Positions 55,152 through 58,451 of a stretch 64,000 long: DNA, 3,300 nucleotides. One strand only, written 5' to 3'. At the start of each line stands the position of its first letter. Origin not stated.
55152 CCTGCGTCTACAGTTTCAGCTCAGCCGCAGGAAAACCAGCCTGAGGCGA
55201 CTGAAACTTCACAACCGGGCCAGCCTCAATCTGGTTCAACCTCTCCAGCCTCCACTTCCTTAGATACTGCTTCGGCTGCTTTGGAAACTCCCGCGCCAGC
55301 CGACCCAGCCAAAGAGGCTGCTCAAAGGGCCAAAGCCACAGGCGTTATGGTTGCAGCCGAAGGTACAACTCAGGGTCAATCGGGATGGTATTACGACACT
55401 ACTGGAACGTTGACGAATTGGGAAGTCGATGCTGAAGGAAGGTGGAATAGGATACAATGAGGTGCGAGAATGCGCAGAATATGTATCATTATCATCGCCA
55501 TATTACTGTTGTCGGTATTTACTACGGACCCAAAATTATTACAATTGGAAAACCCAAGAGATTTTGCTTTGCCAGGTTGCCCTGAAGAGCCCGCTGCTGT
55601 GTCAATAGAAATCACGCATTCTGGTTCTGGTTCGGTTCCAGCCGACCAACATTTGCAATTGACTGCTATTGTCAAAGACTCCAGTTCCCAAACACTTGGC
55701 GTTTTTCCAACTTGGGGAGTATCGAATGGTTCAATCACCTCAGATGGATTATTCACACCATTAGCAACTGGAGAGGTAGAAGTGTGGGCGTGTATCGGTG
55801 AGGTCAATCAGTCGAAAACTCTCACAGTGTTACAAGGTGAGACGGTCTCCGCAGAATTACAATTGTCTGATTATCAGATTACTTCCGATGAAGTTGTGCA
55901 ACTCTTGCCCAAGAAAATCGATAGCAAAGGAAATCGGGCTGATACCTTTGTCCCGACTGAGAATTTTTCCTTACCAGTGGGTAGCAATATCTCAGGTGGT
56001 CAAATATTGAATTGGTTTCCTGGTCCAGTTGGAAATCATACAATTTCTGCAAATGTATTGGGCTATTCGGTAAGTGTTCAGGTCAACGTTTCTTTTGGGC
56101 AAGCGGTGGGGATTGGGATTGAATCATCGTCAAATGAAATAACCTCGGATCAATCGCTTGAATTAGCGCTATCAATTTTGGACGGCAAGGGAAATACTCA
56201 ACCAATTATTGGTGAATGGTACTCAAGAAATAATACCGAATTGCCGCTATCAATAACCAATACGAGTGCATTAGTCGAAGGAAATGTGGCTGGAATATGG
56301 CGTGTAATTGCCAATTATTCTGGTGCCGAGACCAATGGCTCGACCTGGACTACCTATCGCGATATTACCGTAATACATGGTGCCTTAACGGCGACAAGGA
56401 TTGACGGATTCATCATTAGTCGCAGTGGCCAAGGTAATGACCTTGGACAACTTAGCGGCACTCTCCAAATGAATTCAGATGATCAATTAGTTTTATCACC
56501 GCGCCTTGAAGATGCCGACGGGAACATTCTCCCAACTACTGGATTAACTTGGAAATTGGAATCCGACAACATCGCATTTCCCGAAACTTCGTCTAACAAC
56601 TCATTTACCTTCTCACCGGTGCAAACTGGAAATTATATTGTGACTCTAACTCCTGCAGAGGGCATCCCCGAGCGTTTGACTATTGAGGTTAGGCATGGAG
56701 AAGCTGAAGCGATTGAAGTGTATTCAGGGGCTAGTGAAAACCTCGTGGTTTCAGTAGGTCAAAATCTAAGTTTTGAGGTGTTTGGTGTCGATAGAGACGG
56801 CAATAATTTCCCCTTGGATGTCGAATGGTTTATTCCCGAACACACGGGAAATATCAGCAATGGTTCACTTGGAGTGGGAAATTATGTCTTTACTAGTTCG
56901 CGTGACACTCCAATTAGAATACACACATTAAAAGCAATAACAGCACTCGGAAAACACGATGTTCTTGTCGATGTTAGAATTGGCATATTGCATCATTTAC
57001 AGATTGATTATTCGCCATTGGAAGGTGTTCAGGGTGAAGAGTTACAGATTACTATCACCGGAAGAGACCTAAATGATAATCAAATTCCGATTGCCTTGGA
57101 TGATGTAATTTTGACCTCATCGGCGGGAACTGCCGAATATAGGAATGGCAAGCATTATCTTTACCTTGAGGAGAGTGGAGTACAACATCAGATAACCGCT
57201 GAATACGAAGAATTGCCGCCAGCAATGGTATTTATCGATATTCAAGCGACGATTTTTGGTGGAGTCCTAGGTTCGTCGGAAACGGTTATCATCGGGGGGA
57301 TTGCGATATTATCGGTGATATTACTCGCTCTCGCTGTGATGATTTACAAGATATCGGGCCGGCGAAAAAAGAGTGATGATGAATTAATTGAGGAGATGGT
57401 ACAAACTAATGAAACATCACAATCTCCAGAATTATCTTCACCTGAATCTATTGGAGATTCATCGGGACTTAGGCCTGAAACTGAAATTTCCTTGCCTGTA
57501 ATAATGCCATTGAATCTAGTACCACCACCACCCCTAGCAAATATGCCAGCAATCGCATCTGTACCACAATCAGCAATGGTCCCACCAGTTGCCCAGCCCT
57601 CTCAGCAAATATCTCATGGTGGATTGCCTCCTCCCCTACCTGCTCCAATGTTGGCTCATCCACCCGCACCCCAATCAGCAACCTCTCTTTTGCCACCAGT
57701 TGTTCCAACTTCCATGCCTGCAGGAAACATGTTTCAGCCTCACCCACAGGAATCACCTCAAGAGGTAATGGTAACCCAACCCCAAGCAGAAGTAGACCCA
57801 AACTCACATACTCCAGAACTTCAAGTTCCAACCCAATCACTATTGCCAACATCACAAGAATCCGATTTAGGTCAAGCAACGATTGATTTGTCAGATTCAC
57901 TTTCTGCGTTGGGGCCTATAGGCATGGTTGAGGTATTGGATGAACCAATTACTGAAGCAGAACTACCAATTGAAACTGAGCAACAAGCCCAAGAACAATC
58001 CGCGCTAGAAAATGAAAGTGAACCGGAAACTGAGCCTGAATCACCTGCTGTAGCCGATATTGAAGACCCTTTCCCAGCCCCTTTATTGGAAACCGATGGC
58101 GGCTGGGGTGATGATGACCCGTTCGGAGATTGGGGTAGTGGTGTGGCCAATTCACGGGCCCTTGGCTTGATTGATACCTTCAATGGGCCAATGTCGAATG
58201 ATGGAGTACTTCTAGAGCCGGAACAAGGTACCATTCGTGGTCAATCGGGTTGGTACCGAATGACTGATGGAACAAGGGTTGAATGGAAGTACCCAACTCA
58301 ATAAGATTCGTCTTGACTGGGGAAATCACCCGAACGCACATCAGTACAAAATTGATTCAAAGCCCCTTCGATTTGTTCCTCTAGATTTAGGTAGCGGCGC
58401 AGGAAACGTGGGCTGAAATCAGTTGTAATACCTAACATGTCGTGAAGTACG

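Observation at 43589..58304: Three consecutive giant surface-protein genes sharing a common anchor architecture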

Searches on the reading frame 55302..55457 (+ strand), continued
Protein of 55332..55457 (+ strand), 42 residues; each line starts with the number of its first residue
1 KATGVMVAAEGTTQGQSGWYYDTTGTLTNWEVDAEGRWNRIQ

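Call 61: search_protein_families(library=pfam, proteins=[P0166, P0162, P0101, P0108, P0152, P0159], max_evalue=0.001)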
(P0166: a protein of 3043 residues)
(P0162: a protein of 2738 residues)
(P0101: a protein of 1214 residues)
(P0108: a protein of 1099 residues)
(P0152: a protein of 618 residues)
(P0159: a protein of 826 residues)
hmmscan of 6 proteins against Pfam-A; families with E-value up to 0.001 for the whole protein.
P0166 (3043 aa): 3 families
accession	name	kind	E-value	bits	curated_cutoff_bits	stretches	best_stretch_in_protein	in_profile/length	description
PF24517.2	CBM96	-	3.9e-52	176.8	26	4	1688-1850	7-163/164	Carbohydrate-binding module family 96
PF06848.17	Disaggr_repeat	-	4.4e-09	36.7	33.9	0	1364-1530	3-178/179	Disaggregatase related repeat domain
PF25788.1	Ig_Rha78A_N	-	6.5e-06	26.8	27.4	1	912-998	16-99/105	Rha78A-like, N-terminal immunoglobulin domain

P0162 (2738 aa): 6 families
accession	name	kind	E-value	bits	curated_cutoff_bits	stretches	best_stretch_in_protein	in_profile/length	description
PF00082.27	Peptidase_S8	-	1.1e-30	107.5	21.8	1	377-616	53-288/288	Subtilase family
PF13385.13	Laminin_G_3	-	1.2e-19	71.4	27.6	1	1804-1947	16-150/151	Concanavalin A-like lectin/glucanases superfamily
PF07691.17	PA14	-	3.6e-16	59.7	24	1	1580-1716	3-135/147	PA14 domain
PF17829.7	GH115_C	-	2.7e-12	47.3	24.1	1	1407-1569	4-170/172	Glycosyl hydrolase family 115 C-terminal domain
PF19077.6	Big_13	-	4.8e-08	33.9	27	0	2143-2190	56-102/102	Bacterial Ig-like domain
PF04151.21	PPC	-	0.00086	20.6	25.9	1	1150-1216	11-70/70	Bacterial pre-peptidase C-terminal domain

P0101 (1214 aa): 1 family
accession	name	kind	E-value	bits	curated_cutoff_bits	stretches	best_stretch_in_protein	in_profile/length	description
PF06832.18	BiPBP_C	-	0.00061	20.1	26.8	0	703-755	39-89/90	Penicillin-Binding Protein C-terminus Family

P0108 (1099 aa): 1 family
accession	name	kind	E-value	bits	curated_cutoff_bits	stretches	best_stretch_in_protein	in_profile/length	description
PF18565.7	Glyco_hydro2_C5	-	5.4e-05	23.5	32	0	869-900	12-43/103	Glycoside hydrolase family 2 C-terminal domain 5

P0152 (618 aa): 0 families

P0159 (826 aa): 2 families
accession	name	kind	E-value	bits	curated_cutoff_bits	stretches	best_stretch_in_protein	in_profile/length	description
PF02369.22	Big_1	-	9.3e-07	29.3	34.9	0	118-161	20-64/93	Bacterial Ig-like domain (group 1)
PF02368.24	Big_2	-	0.00022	21.6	22.8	1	19-92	3-77/79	Bacterial Ig-like domain (group 2)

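Call 62: search_protein_families(library=pfam, proteins=[P0115, P0143, P0113, P0175, P0215, P0217], max_evalue=0.001)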
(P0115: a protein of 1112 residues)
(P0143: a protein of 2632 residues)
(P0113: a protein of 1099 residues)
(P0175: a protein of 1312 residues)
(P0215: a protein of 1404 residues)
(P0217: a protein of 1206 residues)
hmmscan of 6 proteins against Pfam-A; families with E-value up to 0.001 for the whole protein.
P0115 (1112 aa): 1 family
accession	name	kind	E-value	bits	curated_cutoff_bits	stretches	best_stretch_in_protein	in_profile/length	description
PF00612.33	IQ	-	8.8e-22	75.2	20.3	0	364-382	1-19/21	IQ calmodulin-binding motif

P0143 (2632 aa): 4 families
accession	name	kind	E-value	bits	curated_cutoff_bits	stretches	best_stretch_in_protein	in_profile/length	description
PF00036.39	EF-hand_1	-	5.2e-17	60.5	25.4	1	1728-1754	2-28/29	EF hand domain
PF13499.12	EF-hand_7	-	4e-16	59.6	30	2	1727-1791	3-65/67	EF-hand domain pair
PF13405.12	EF-hand_6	-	6.6e-11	41.4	25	0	1728-1747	2-21/30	EF-hand domain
PF13202.12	EF-hand_5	-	1.4e-10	40.6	25.9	0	1731-1747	4-20/25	EF hand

P0113 (1099 aa): 1 family
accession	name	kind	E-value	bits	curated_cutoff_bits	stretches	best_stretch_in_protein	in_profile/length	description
PF12443.13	AKNA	-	0.00066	20.7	28.1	0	611-680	24-89/99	AT-hook-containing transcription factor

P0175 (1312 aa): 0 families

P0215 (1404 aa): 0 families

P0217 (1206 aa): 0 families

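Call 78: fold_search(model_id=the predicted structure, library=pdb)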
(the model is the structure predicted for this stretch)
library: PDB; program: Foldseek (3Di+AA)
matches with E <= 10: 395; with E <= 0.001: 0
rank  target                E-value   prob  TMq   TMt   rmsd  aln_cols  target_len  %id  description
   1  5lda_A                5.0e-01  0.57  0.36  0.16   2.3        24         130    8  Structure of deubiquitinating enzyme homolog (Pyrococcus furiosus JAMM1) in complex with ubiquitin-like SAMP2. (released 2017-06-21)
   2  7wb4_D                9.2e-01  0.30  0.38  0.09   3.8        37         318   16  Cryo-EM structure of the NR subunit from X. laevis NPC (released 2022-03-02)
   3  7wb4_d                9.2e-01  0.30  0.38  0.09   3.8        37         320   16  Cryo-EM structure of the NR subunit from X. laevis NPC (released 2022-03-02)
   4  2x5c_A                9.2e-01  0.28  0.44  0.25   6.9        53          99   11  Crystal structure of hypothetical protein ORF131 from Pyrobaculum Spherical Virus (released 2010-07-21)
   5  5ld9_A                9.2e-01  0.18  0.33  0.16   8.7        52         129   10  Structure of deubiquitinating enzyme homolog, Pyrococcus furiosus JAMM1. (released 2017-05-17)
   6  3zet_A                9.8e-01  0.10  0.27  0.07   9.3        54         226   20  Structure of a Salmonella typhimurium YgjD-YeaZ heterodimer. (released 2013-03-20)
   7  2x5c_B                1.0e+00  0.23  0.43  0.24   6.7        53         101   11  Crystal structure of hypothetical protein ORF131 from Pyrobaculum Spherical Virus (released 2010-07-21)
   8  7tdz_G                1.1e+00  0.38  0.41  0.10   3.6        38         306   13  Cryo-EM model of protomer of the cytoplasmic ring of the nuclear pore complex from Xenopus laevis (released 2022-06-22)
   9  3bg0_D                1.2e+00  0.33  0.39  0.09   3.3        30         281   17  Architecture of a Coat for the Nuclear Pore Membrane (released 2008-01-01)
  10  9lvj_H                1.3e+00  0.28  0.40  0.10   3.6        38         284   13  Cryo-EM structure of Sestrin2 bound human GATOR2 complex (released 2025-08-13)
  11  7zjv_A                1.3e+00  0.20  0.38  0.10   7.7        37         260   27  Structure of human USPL1 in covalent complex with DeltaN-SUMO2/3-PA probe (released 2023-09-27)
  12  2gem_A                1.3e+00  0.08  0.25  0.09   9.8        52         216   21  2.1A crystal structure of Salmonella tyhpimurium YeaZ, a putative Gram-negative RPF, form-A (released 2006-08-01)
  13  3iko_A                1.4e+00  0.28  0.44  0.11   4.3        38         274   21  Crystal structure of the heterotrimeric Sec13-Nup145C-Nup84 nucleoporin complex (released 2009-10-13)
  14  6t74_B                1.4e+00  0.11  0.36  0.14  10.0        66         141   17  New antiparallel dimer of aureochrome 1a LOV domain mutants from Phaeodactylum tricornutum (released 2020-03-18)
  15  2pm6_B                1.5e+00  0.28  0.43  0.11   4.2        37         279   22  Crystal Structure of yeast Sec13/31 edge element of the COPII vesicular coat, native version (released 2007-07-03)
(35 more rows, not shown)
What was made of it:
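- Type A weakly resembles WD40 blades (call 78).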

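Call 81: find_encoding_contigs(protein=P0166, flank=8000, max_places=2)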
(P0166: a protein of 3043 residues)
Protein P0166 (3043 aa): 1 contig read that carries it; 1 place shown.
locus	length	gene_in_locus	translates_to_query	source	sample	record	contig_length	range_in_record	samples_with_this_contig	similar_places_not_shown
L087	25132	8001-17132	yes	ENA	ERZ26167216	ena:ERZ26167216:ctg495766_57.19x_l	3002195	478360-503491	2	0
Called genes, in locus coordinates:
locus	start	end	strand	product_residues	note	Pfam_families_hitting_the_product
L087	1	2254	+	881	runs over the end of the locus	PF17803:Cadherin_4 (faint), PF17963:Big_9 (faint), PF17892:Cadherin_5 (faint)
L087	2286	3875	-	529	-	PF01039:Carboxyl_trans, PF03255:ACCA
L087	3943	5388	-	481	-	PF00710:Asparaginase, PF17763:Asparaginase_C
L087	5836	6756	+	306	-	-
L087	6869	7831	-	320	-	PF05496:RuvB_N (weak), PF01078:Mg_chelatase (faint), PF00004:AAA, PF13173:AAA_14 (weak), PF13177:DNA_pol3_delta2, PF16193:AAA_assoc_2 (faint), PF25361:AAA_lid_RFC1 (faint), PF08542:Rep_fac_C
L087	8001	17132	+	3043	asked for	PF06848:Disaggr_repeat (faint), PF25788:Ig_Rha78A_N (weak), PF24517:CBM96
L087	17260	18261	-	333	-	-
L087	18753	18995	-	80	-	-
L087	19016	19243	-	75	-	-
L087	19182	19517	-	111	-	-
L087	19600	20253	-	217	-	-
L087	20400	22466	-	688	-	PF03030:H_PPase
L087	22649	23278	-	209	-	PF02146:SIR2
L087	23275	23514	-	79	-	PF00071:Ras (weak)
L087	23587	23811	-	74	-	PF00403:HMA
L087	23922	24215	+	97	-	PF01106:NifU (weak)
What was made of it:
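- A lineage exists in which the g1 ortholog carries type A and no g2 follows (call 81). Neighbourhood with the EF-hand permease may be simple conserved gene order, and it is lost in L087 (call 81).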

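Call 82: find_encoding_contigs(protein=P0162, flank=8000, max_places=2)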
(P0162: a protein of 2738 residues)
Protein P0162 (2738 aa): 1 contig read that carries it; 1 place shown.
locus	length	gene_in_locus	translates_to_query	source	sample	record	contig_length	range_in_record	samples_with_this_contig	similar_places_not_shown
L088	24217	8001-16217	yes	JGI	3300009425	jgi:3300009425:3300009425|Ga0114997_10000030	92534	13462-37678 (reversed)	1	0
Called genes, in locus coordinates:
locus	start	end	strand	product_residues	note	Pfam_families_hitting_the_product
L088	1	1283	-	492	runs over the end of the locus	PF01594:AI-2E_transport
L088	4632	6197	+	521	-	-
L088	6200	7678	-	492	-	PF00224:PK, PF02887:PK_C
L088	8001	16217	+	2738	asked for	PF19077:Big_13 (faint), PF00082:Peptidase_S8, PF17829:GH115_C, PF07691:PA14, PF13385:Laminin_G_3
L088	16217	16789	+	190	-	-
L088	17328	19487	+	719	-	PF00082:Peptidase_S8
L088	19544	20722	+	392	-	PF00155:Aminotran_1_2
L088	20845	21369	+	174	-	-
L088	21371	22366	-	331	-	-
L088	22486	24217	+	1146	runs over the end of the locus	-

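Call 86: find_encoding_contigs(protein=P0115, flank=4000, max_places=2)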
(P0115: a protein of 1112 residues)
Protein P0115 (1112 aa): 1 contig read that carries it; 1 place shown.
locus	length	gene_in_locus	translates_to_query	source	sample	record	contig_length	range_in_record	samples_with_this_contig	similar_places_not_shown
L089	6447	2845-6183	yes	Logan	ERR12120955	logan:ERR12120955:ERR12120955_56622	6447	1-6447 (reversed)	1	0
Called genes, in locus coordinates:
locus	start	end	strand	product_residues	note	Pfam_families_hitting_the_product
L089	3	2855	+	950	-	?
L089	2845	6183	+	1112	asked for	PF00612:IQ (faint)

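Call 87: find_encoding_contigs(protein=P0087, flank=4000, max_places=2)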
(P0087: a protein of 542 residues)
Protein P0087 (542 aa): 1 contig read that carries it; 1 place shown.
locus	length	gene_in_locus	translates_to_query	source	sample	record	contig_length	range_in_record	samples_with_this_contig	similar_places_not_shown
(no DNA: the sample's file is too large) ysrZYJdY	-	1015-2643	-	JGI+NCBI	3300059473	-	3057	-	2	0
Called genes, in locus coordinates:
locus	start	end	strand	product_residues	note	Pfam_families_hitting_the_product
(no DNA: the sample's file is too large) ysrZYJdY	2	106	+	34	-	?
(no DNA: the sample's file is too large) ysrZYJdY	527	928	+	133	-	-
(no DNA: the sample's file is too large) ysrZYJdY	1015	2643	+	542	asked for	-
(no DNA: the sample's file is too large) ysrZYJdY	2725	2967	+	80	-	-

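Call 88: search_protein_families(library=pfam, proteins=[L089:3-2855:+, L087:5836-6756:+, L088:16217-16789:+], max_evalue=0.01)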
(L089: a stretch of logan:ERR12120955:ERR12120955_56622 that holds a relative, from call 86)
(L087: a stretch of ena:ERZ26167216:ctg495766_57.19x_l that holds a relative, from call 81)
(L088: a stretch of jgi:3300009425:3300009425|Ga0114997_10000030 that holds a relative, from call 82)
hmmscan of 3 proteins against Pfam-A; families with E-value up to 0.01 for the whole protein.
L089:3-2855:+ (950 aa): 2 families
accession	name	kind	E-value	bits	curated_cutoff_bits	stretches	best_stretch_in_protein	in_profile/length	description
PF23414.1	Beta-prop_EML_2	-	7.7e-20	71.8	90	1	235-376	82-187/266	Echinoderm microtubule-associated protein second beta-propeller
PF00400.38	WD40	-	0.00031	21.6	27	0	240-261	17-39/39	WD domain, G-beta repeat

L087:5836-6756:+ (306 aa): 0 families

L088:16217-16789:+ (190 aa): 2 families
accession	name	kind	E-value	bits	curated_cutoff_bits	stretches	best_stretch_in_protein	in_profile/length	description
PF14311.12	DUF4379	-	0.0014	19.2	24.5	1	150-186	16-54/56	Probable Treble clef zinc finger domain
PF10263.15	SprT-like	-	0.0031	17.8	25.6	1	67-127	34-84/108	SprT-like family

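Call 90: find_related_loci(query=A2, collection=viral_contigs, flank=3000)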
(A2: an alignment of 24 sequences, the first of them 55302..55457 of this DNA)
Query A2 (52 aa) in viral_contigs; peptide patterns used: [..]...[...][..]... (x = any residue, [..] = any of these).
22 stretches matched a pattern, but none encodes a relative of the query by tblastn (E <= 1e-3).
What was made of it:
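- Tried and rejected: None in IMG/VR (call 90).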

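Call 97: search_solved_structures(query=P0083, max_evalue=1)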
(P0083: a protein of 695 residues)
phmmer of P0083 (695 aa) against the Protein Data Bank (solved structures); distinct sequences matched with E-value up to 1: 0.

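Call 102: search_protein_families(library=pfam, alignment_id=A2, max_evalue=1)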
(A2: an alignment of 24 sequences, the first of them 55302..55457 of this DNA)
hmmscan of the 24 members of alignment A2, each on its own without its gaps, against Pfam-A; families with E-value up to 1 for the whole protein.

A. member 1, window:55302-55457:+ (52 aa): 0 families

B. families by the number of members that match (of 24 scanned): 8 families
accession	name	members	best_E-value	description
PF00612.33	IQ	1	0.068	IQ calmodulin-binding motif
PF02983.19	Pro_Al_protease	1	0.087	Alpha-lytic protease prodomain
PF21426.3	GBS104-like_Ig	1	0.092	Tip pilin GBS104-like, Ig-like domain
PF18838.6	LPD23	1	0.11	Large polyvalent protein associated domain 23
PF08129.17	Antimicrobial17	1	0.15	Alpha/beta enterocin family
PF18530.7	Swi6_N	1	0.18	Swi6 N-terminal domain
PF15448.11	NTS_2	1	0.2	N-terminal segments of P. falciparum erythrocyte membrane protein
PF15805.10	SCNM1_acidic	1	0.92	Acidic C-terminal region of sodium channel modifier 1 SCNM1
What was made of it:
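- Closest known: Pfam LPD23. Different: Only 1 of 24 modules matches, at E 0.11 (call 102).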

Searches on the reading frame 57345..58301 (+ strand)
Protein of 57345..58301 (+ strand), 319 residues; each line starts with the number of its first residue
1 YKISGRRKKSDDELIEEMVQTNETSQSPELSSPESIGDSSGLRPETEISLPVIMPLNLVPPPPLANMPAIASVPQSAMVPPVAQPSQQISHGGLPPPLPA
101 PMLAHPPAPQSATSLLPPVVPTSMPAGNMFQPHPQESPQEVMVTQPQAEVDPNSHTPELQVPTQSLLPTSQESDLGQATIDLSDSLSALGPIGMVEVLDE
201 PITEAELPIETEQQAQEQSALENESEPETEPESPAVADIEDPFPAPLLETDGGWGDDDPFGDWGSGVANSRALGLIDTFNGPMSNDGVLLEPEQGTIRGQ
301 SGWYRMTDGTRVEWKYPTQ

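Call 96: search_protein_families(library=pfam, proteins=[window:57345-58301:+], max_evalue=10)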
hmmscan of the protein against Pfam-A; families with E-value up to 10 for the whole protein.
seq(319 aa): 0 families
